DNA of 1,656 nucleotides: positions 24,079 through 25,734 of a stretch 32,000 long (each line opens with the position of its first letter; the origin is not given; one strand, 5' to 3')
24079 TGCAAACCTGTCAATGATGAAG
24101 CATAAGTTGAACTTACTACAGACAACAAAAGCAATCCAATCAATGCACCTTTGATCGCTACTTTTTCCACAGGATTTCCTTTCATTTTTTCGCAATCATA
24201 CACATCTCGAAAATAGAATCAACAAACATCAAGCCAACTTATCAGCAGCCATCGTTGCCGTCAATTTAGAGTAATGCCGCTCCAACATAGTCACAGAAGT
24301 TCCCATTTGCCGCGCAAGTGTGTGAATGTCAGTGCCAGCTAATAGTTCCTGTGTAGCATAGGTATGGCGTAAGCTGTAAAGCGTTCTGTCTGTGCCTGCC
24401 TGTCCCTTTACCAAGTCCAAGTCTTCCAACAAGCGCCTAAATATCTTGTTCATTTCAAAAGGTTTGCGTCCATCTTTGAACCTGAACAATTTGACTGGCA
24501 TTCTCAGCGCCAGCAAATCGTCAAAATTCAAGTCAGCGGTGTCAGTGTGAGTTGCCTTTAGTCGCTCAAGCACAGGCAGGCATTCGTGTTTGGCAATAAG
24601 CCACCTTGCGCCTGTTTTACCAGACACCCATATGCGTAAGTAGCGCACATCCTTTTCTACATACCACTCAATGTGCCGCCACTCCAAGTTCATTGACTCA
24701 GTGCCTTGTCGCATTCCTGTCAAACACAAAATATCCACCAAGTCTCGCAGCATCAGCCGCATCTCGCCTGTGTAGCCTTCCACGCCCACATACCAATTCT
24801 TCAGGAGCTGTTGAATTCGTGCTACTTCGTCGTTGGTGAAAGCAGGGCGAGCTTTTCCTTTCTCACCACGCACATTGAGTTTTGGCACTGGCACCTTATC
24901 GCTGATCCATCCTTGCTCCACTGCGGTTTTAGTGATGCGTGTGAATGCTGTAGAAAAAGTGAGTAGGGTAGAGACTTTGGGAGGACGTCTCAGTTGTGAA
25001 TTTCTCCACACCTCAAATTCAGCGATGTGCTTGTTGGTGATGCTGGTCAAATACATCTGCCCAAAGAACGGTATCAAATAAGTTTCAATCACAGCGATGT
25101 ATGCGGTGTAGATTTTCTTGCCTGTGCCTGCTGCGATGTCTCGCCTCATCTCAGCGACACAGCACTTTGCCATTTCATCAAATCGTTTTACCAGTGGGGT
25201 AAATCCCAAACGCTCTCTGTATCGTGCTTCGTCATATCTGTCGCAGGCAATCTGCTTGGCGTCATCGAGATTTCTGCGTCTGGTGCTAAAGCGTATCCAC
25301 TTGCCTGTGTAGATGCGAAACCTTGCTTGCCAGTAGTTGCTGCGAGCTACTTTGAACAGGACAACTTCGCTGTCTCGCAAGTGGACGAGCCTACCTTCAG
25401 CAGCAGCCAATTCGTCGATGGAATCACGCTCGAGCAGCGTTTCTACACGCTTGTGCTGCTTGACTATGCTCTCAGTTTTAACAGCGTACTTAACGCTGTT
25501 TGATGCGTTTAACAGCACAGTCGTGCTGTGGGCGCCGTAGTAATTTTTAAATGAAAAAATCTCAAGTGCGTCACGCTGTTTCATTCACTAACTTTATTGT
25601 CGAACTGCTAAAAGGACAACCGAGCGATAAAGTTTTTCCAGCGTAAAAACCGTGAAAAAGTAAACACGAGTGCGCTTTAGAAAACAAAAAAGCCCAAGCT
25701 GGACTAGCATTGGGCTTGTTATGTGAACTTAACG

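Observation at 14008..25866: The tRNA(CAT) island duplicates the 5' half of the tRNA plus its promoter, not the 3' end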

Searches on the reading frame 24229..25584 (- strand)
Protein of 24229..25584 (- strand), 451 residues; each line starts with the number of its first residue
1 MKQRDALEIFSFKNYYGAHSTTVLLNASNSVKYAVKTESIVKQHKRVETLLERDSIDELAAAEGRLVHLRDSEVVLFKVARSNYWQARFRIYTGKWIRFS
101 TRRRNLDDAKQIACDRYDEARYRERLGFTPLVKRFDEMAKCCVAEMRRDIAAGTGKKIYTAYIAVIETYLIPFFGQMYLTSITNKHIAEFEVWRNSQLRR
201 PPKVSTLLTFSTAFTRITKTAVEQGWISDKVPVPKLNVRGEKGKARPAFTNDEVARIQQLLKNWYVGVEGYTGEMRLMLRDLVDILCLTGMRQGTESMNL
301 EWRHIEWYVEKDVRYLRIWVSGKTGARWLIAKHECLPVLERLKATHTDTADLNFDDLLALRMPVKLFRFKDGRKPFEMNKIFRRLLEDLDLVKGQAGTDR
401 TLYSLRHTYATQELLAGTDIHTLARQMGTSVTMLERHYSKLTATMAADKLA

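Call 8: search_protein_families(library=pfam, proteins=[window:24229-25584:-], max_evalue=0.01)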
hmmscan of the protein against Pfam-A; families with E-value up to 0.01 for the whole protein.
window:24229-25584:- (451 aa): 3 families
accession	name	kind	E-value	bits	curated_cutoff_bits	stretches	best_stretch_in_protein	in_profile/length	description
PF00589.27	Phage_integrase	-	0.0002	21.7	27.1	1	251-441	5-168/172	Phage integrase family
PF14659.12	Phage_int_SAM_3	-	0.00053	20.6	22.6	1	159-190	22-53/58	Phage integrase, N-terminal SAM-like domain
PF13102.12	Phage_int_SAM_5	-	0.0014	19.4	22.3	1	156-231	22-92/98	Phage integrase SAM-like domain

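Call 21: find_homologous_proteins(query=window:24229-25584:-, max_evalue=1e-10)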
Query window:24229-25584:- (451 aa): 3550 proteins with E <= 1e-10 among 8000 candidates; the best 120 are listed.
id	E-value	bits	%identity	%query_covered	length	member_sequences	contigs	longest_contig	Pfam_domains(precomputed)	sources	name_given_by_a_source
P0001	5.9e-282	953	93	100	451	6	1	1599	-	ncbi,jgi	jgi:integrase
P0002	5.2e-274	926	90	100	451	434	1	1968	-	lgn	-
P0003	4.3e-251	851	85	100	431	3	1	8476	-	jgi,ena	jgi:hypothetical protein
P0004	8.8e-244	827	95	85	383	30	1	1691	-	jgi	jgi:integrase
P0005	4.0e-240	815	78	100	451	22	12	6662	-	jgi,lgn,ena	jgi:hypothetical protein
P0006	5.8e-240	814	78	100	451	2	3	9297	-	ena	-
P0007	1.8e-239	813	78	100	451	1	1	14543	-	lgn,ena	-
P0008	2.7e-238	809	78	100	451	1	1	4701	-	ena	-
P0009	5.5e-238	808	78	100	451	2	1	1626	-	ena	-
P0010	1.8e-237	806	78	100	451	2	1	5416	-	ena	-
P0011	9.2e-237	804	77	100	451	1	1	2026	-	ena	-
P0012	1.8e-236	803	77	100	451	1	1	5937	-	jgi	jgi:hypothetical protein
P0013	3.0e-235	799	77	100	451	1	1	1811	-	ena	-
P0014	2.8e-234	796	77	100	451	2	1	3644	-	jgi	-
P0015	5.2e-214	729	79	88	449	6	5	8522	-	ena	-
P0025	1.1e-187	642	63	100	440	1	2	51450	PF00589.28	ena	-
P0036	8.8e-175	600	58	100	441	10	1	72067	PF00589.28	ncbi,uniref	ncbi:tyrosine-type recombinase/integrase [Hydrogenophaga defluvii]|uniref:Tyrosine-type recombinase/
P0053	2.8e-163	562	60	88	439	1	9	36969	PF00589.28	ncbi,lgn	-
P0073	8.7e-134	464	54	88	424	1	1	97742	-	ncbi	-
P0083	4.4e-133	462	55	87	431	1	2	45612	PF00589.28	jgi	jgi:integrase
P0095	5.9e-132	458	54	88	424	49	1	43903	-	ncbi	-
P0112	4.7e-131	455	52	88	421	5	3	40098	-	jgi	jgi:integrase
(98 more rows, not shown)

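Call 22: find_encoding_contigs(protein=P0007, flank=10000, max_places=4)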
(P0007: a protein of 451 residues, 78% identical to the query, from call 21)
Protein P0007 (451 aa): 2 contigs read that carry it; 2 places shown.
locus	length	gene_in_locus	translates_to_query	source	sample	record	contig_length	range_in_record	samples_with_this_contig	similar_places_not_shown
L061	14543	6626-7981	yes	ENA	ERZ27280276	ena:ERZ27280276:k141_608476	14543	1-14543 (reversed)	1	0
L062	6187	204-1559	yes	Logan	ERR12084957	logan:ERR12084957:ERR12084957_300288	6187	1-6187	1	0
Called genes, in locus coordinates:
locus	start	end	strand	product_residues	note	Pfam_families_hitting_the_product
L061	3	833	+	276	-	?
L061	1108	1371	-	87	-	-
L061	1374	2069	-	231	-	-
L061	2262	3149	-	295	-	PF03279:Lip_A_acyltrans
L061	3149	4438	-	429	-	PF00005:ABC_tran, PF14524:Wzt_C (weak)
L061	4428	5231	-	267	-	PF01061:ABC2_membrane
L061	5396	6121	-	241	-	PF08241:Methyltransf_11, PF13649:Methyltransf_25 (faint)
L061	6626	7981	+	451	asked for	-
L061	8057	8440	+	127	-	PF13827:DUF4189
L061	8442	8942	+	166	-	-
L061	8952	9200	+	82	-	-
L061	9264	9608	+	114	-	-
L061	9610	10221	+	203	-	-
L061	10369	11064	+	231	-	-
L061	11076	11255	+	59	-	-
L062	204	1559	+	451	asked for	-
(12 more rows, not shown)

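Call 23: find_encoding_contigs(protein=P0025, flank=10000, max_places=4)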
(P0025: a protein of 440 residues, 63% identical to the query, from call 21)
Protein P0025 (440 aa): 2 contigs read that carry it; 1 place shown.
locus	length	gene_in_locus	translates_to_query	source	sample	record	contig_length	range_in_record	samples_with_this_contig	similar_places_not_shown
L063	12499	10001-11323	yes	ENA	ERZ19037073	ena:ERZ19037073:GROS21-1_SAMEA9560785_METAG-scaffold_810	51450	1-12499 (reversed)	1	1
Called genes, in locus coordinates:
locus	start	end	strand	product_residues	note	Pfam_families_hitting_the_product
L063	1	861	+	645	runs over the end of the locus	PF17899:Peptidase_M61_N, PF05299:Peptidase_M61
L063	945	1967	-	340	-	PF04116:FA_hydroxylase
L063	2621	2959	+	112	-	PF00543:P-II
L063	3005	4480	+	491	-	PF00909:Ammonium_transp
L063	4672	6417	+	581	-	PF23914:TPR_CcmH_CycH (faint), PF13414:TPR_11 (weak), PF13424:TPR_12 (weak), PF00515:TPR_1, PF13414:TPR_11, PF13431:TPR_17 (weak), PF00515:TPR_1 (weak), PF13414:TPR_11 (weak), +13 more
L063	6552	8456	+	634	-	PF13371:TPR_9, PF13414:TPR_11 (weak), PF00515:TPR_1 (weak), PF07719:TPR_2 (weak), PF13424:TPR_12 (weak), PF13414:TPR_11, PF00515:TPR_1 (weak), PF13414:TPR_11, +17 more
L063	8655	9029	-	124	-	PF13505:OMP_b-brl (weak)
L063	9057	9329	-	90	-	-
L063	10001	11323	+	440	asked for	PF00589:Phage_integrase (weak)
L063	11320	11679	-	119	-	-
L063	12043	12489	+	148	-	PF02706:Wzz (weak)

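Call 24: find_encoding_contigs(protein=P0036, flank=10000, max_places=4)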
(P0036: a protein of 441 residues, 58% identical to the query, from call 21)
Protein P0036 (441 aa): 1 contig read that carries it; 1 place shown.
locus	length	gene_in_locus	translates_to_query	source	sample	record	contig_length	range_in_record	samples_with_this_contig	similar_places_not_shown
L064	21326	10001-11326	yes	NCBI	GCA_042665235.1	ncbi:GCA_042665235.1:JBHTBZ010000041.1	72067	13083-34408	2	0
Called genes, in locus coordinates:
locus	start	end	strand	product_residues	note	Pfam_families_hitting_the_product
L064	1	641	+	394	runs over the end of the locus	PF13487:HD_5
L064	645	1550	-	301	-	PF03476:MOSC_N, PF03473:MOSC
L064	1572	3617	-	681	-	PF05170:AsmA (faint), PF13116:YhdP (faint)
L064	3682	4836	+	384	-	PF01494:FAD_binding_3, PF08491:SE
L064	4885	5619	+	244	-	PF10411:DsbC_N, PF13098:Thioredoxin_2, PF01323:DSBA (faint)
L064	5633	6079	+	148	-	PF11911:DUF3429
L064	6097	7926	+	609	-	PF17899:Peptidase_M61_N, PF05299:Peptidase_M61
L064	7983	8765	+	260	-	PF00378:ECH_1, PF16113:ECH_2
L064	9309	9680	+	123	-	-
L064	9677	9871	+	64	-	-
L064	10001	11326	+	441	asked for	PF00589:Phage_integrase (weak)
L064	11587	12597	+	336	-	PF05598:DUF772, PF01609:DDE_Tnp_1, PF13612:DDE_Tnp_1_3 (weak)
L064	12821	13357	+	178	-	-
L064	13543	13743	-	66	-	-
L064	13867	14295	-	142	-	-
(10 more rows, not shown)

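Call 25: find_encoding_contigs(protein=P0073, flank=10000, max_places=4)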
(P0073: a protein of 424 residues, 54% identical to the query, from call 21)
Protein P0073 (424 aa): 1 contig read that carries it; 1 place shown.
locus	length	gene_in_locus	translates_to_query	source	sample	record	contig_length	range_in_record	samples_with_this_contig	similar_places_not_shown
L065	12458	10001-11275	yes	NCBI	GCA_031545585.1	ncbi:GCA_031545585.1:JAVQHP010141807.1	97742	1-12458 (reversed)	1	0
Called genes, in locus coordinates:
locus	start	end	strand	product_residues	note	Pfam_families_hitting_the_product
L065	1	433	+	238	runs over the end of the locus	PF02410:RsfS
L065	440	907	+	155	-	PF02590:SPOUT_MTase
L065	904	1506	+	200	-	PF02545:Maf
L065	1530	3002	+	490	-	PF10150:RNase_E_G, PF20833:RNase_E_G_Thio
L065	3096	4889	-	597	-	PF00664:ABC_membrane, PF09818:ABC_ATPase (faint), PF00005:ABC_tran, PF02463:SMC_N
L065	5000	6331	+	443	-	PF04052:TolB_N, PF26549:Tricorn_N, PF26550:Tricorn_2nd, PF07676:PD40 (weak), PF25174:Beta-prop_THOC3 (weak), PF07676:PD40 (weak), PF26549:Tricorn_N, PF07676:PD40, +3 more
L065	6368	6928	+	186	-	PF00691:OmpA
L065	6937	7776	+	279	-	PF13174:TPR_6 (faint), PF13428:TPR_14 (faint), PF13512:TPR_18 (faint), PF13525:YfiO, PF07719:TPR_2 (faint), PF13432:TPR_16 (weak), PF14559:TPR_19 (weak)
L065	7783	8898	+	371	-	PF04143:Sulf_transp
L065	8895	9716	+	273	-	PF00899:ThiF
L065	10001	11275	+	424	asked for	-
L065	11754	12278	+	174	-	-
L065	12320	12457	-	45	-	?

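Call 31: find_related_loci(query=window:24229-25584:-, collection=metagenome_contigs, flank=10000)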
Query window:24229-25584:- (451 aa) in metagenome_contigs; peptide patterns used: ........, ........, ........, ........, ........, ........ (x = any residue, [..] = any of these).
247 stretches matched a pattern; 79 encode a relative of the query (tblastn E <= 1e-3); 79 distinct loci.
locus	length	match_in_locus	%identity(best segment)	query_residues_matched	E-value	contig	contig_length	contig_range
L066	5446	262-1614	95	1-451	0e+0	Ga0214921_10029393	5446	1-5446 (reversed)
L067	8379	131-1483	94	1-451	0e+0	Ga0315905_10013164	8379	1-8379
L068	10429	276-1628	94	1-451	0e+0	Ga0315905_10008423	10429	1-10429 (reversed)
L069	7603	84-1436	95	1-451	0e+0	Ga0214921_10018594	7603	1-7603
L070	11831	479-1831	94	1-451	0e+0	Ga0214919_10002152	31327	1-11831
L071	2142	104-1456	94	1-451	0e+0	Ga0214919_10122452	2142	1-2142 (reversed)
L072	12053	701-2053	93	1-451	0e+0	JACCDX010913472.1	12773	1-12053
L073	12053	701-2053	93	1-451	0e+0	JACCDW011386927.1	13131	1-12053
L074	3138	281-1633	94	1-451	0e+0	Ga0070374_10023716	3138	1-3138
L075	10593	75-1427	94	1-451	0e+0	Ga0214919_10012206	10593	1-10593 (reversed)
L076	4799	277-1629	93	1-451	0e+0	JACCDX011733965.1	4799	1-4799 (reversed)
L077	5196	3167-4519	93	1-451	0e+0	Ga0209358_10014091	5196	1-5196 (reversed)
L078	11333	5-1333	94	9-451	0e+0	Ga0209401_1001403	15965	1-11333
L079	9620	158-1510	93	1-451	0e+0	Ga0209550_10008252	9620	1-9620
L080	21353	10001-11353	92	1-451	0e+0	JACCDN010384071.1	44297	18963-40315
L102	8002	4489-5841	90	1-451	0e+0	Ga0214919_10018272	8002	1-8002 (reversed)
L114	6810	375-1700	78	10-451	0e+0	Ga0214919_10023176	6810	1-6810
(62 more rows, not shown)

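Call 57: find_encoding_contigs(protein=P0053, flank=10000, max_places=3)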
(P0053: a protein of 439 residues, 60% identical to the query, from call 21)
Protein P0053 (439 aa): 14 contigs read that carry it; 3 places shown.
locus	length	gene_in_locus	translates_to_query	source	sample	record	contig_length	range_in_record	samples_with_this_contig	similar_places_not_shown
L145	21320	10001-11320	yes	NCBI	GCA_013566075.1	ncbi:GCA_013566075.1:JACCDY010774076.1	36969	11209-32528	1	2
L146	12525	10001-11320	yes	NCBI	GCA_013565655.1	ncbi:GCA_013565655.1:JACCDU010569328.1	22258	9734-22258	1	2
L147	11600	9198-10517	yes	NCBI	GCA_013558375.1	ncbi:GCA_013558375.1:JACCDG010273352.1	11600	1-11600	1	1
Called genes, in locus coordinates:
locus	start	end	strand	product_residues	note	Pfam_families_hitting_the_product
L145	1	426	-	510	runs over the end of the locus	PF00501:AMP-binding, PF13193:AMP-binding_C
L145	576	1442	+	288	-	PF18922:DUF5672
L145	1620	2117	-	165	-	-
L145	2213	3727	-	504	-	PF00392:GntR, PF00155:Aminotran_1_2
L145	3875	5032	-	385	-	PF00465:Fe-ADH, PF13685:Fe-ADH_2, PF25137:ADH_Fe_C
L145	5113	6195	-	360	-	PF02668:TauD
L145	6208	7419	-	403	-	PF02515:CoA_transf_3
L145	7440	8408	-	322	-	PF03401:TctC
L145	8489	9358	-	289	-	PF03328:HpcH_HpaI, PF15617:C-C_Bond_Lyase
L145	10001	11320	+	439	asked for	PF00589:Phage_integrase (faint)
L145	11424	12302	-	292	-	PF13276:HTH_21, PF00665:rve, PF13683:rve_3, PF13333:rve_2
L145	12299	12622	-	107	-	PF01527:HTH_Tnp_1 (weak)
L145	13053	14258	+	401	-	PF00108:Thiolase_N, PF00109:ketoacyl-synt (faint), PF02803:Thiolase_C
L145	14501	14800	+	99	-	PF10825:DUF2752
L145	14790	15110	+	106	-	PF05154:TM2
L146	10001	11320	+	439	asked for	PF00589:Phage_integrase (faint)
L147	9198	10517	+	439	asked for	PF00589:Phage_integrase (faint)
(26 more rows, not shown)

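Call 58: find_encoding_contigs(protein=P0083, flank=10000, max_places=2)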
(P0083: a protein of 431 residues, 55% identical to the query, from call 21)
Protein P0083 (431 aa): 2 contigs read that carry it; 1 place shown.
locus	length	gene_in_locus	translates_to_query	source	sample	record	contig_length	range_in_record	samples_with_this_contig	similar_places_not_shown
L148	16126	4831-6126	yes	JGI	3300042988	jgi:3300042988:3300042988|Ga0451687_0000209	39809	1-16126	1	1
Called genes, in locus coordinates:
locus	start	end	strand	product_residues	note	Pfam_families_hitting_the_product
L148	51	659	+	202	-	PF00574:CLP_protease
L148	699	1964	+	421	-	PF06689:zf-C4_ClpX, PF00493:MCM (faint), PF01078:Mg_chelatase (faint), PF00004:AAA, PF07724:AAA_2, PF07728:AAA_5 (weak), PF13401:AAA_22 (weak), PF10431:ClpB_D2-small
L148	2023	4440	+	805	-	PF02190:LON_substr_bdg, PF00004:AAA, PF07728:AAA_5, PF22667:Lon_lid, PF05362:Lon_C, PF13541:ChlI (weak)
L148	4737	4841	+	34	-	-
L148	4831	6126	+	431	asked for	PF00589:Phage_integrase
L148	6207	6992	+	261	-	-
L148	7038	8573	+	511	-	PF12161:HsdM_N, PF02384:N6_Mtase, PF01170:UPF0020, PF07669:Eco57I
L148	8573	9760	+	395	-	PF01420:Methylase_S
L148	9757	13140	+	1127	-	PF13643:DUF4145 (weak), PF04313:HSDR_N (weak), PF00270:DEAD, PF04851:ResIII, PF18766:SWI2_SNF2, PF00271:Helicase_C, PF08463:EcoEI_R_C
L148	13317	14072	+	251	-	-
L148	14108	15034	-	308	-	-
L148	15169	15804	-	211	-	PF00589:Phage_integrase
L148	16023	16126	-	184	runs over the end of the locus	PF23343:REP_ORF2-G2P (weak)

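Call 59: find_encoding_contigs(protein=P0095, flank=10000, max_places=2)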
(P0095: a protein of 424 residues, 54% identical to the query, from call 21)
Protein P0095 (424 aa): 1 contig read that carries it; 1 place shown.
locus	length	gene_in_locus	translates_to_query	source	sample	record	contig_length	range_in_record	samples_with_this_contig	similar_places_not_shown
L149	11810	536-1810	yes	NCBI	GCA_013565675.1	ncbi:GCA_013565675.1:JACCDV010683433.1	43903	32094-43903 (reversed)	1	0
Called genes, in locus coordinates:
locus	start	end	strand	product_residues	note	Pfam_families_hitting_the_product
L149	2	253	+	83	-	?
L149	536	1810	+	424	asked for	-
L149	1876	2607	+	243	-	-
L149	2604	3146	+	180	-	-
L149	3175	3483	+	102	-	-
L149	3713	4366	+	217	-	PF25390:WD40_RLD, PF13540:RCC1_2 (faint), PF00415:RCC1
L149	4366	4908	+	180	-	PF08875:DUF1833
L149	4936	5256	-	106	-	PF12728:HTH_17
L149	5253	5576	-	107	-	PF15781:ParE-like_toxin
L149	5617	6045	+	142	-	PF00877:NLPC_P60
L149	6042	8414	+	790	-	PF24801:FNIII-A_GpJ, PF13550:Phage-tail_3 (weak)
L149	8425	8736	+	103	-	PF19622:DUF6127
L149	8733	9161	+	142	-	PF11351:GTA_holin_3TM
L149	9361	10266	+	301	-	PF02357:NusG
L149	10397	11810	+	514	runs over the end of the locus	PF00239:Resolvase, PF07508:Recombinase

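Call 60: find_encoding_contigs(protein=P0112, flank=10000, max_places=2)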
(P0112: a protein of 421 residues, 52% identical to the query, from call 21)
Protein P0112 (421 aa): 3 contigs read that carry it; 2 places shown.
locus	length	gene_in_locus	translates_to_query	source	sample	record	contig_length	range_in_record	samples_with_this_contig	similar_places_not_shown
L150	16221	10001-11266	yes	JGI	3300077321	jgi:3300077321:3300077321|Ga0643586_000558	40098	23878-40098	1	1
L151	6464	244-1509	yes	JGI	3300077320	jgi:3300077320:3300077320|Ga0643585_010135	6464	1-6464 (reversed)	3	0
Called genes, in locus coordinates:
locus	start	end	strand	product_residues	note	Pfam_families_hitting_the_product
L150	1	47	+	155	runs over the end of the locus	PF02590:SPOUT_MTase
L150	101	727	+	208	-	PF02545:Maf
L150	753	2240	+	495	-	PF10150:RNase_E_G, PF20833:RNase_E_G_Thio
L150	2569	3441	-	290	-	-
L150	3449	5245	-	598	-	PF00664:ABC_membrane, PF00005:ABC_tran, PF02463:SMC_N (weak)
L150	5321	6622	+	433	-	PF04052:TolB_N, PF25174:Beta-prop_THOC3 (weak), PF26550:Tricorn_2nd, PF07676:PD40, PF26549:Tricorn_N, PF07676:PD40, PF26549:Tricorn_N, PF07676:PD40 (weak), +1 more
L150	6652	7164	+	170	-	PF00691:OmpA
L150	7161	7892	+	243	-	PF12895:ANAPC3 (faint), PF13174:TPR_6 (faint), PF16331:TolA_bind_tri (weak), PF13525:YfiO (weak)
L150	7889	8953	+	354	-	PF04143:Sulf_transp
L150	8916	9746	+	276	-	PF00899:ThiF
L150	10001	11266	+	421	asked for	-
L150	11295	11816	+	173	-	-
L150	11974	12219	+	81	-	-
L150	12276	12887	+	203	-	-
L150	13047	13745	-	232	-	PF00589:Phage_integrase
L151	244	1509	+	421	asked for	-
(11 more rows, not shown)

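Call 67: search_solved_structures(query=A3, max_evalue=0.01, show_alignments=1)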
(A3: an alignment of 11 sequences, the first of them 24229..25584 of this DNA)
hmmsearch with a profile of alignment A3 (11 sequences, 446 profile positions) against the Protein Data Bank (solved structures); distinct sequences matched with E-value up to 0.01: 1.
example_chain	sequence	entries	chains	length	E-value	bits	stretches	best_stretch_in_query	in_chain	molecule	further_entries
2a3v_A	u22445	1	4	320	0.0049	18.9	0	378-433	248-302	site-specific recombinase IntI4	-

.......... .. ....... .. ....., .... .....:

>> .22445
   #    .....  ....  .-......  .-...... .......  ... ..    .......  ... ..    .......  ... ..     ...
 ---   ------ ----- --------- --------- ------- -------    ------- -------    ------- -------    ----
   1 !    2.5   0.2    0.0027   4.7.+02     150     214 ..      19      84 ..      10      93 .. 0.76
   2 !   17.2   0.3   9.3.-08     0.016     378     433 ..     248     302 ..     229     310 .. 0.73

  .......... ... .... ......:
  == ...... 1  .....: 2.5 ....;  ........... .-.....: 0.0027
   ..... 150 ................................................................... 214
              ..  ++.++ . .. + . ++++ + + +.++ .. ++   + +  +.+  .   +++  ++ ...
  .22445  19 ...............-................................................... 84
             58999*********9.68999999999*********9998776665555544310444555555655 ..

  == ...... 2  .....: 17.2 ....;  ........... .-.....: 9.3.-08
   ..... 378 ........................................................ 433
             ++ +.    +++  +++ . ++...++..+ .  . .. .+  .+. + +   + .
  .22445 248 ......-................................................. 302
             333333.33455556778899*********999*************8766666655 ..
